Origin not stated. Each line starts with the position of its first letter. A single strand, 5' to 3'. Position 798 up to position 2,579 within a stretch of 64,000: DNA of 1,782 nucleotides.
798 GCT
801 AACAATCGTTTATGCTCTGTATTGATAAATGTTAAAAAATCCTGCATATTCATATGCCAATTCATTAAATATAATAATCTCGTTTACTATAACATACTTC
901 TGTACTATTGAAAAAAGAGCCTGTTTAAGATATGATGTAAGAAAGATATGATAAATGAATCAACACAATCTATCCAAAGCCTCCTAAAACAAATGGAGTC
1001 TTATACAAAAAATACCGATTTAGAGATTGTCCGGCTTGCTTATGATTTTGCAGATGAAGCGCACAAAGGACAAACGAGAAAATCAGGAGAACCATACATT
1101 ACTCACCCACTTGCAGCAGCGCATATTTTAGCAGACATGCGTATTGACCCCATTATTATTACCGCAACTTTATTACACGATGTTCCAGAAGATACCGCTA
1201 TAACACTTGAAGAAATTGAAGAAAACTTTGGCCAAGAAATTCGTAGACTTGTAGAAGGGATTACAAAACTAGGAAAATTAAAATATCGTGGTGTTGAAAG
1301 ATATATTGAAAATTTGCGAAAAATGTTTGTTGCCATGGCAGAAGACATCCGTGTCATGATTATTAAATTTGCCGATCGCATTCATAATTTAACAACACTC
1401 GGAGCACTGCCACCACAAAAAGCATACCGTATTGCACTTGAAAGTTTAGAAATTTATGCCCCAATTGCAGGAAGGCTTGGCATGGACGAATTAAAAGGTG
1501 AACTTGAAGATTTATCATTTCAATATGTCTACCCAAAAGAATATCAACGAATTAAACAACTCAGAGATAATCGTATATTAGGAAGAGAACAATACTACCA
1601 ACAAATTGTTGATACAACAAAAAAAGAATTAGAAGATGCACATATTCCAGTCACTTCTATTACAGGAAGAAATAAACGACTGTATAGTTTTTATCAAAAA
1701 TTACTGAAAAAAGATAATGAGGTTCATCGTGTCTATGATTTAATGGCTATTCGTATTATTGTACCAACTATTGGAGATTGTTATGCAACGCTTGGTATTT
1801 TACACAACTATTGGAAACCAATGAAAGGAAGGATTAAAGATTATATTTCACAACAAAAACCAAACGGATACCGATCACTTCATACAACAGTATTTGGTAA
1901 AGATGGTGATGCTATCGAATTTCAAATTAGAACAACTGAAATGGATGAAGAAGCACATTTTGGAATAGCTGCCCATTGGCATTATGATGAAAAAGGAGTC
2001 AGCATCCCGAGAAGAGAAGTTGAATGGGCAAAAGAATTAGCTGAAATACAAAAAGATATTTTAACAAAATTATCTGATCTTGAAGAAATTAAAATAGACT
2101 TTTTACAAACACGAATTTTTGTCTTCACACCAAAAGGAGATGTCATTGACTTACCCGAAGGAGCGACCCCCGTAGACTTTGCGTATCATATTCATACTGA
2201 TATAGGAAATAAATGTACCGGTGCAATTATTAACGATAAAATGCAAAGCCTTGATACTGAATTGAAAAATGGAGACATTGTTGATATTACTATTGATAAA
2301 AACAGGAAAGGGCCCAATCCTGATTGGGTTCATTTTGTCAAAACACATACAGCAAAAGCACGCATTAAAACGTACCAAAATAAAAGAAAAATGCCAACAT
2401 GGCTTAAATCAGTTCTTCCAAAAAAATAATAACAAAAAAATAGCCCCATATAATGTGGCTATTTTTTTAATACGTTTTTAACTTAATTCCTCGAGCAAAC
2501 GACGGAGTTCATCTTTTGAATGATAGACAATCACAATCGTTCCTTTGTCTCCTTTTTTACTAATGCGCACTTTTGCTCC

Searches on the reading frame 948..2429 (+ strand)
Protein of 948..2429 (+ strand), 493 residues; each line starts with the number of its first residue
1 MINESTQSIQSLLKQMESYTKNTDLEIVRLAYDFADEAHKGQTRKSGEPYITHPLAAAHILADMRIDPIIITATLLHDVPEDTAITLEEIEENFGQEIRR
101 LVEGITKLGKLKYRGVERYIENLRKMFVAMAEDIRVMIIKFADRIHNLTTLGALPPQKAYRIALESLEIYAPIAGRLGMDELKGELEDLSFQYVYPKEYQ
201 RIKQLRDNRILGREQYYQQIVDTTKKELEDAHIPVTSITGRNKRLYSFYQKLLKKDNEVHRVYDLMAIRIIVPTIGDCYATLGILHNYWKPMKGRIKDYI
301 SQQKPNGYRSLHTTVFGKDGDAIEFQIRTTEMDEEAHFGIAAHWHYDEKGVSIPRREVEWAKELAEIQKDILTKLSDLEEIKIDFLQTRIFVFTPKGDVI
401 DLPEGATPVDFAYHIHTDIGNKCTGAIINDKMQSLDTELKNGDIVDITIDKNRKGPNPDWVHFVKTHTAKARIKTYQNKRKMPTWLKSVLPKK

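Call 87: find_encoding_contigs(protein=window:948-2429:+, flank=10000, max_places=1)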
Protein window:948-2429:+ (493 aa): 5 contigs read that carry it; 1 place shown.
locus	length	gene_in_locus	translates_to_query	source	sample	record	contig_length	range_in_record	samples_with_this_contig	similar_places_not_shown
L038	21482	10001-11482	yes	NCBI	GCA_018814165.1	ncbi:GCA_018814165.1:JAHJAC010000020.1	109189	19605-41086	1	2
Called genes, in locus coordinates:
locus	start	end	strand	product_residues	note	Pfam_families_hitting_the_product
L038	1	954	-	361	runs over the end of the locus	PF02540:NAD_synthase (faint), PF03054:tRNA_Me_trans, PF20259:tRNA_Me_trans_M, PF20258:tRNA_Me_trans_C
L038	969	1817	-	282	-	PF01145:Band_7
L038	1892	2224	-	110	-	-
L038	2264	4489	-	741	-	PF13181:TPR_8 (faint), PF07719:TPR_2 (faint), PF13424:TPR_12 (faint), PF13432:TPR_16 (faint), PF00515:TPR_1 (faint), PF13428:TPR_14 (faint), PF23914:TPR_CcmH_CycH (weak), PF13414:TPR_11, +4 more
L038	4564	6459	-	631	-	PF01935:DUF87, PF10412:TrwB_AAD_bind, PF12696:TraG-D_C (weak)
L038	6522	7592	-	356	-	PF03033:Glyco_transf_28, PF04101:Glyco_tran_28_C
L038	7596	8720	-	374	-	PF01098:FTSW_RODA_SPOVE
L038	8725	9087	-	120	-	-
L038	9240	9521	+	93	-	PF01016:Ribosomal_L27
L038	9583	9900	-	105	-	PF03819:MazG, PF12643:MazG-like (weak)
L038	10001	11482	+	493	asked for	PF13328:HD_4, PF01966:HD, PF04607:RelA_SpoT, PF02824:TGS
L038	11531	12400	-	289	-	PF02195:ParB_N, PF17762:HTH_ParB, PF23552:ParB_C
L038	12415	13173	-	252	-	PF00142:Fer4_NifH, PF01656:CbiA, PF02374:ArsA_ATPase (weak), PF06564:CBP_BcsQ, PF09140:MipZ, PF10609:ParA, PF13614:AAA_31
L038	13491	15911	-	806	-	PF02018:CBM_4_9 (weak)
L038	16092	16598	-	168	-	PF06695:Sm_multidrug_ex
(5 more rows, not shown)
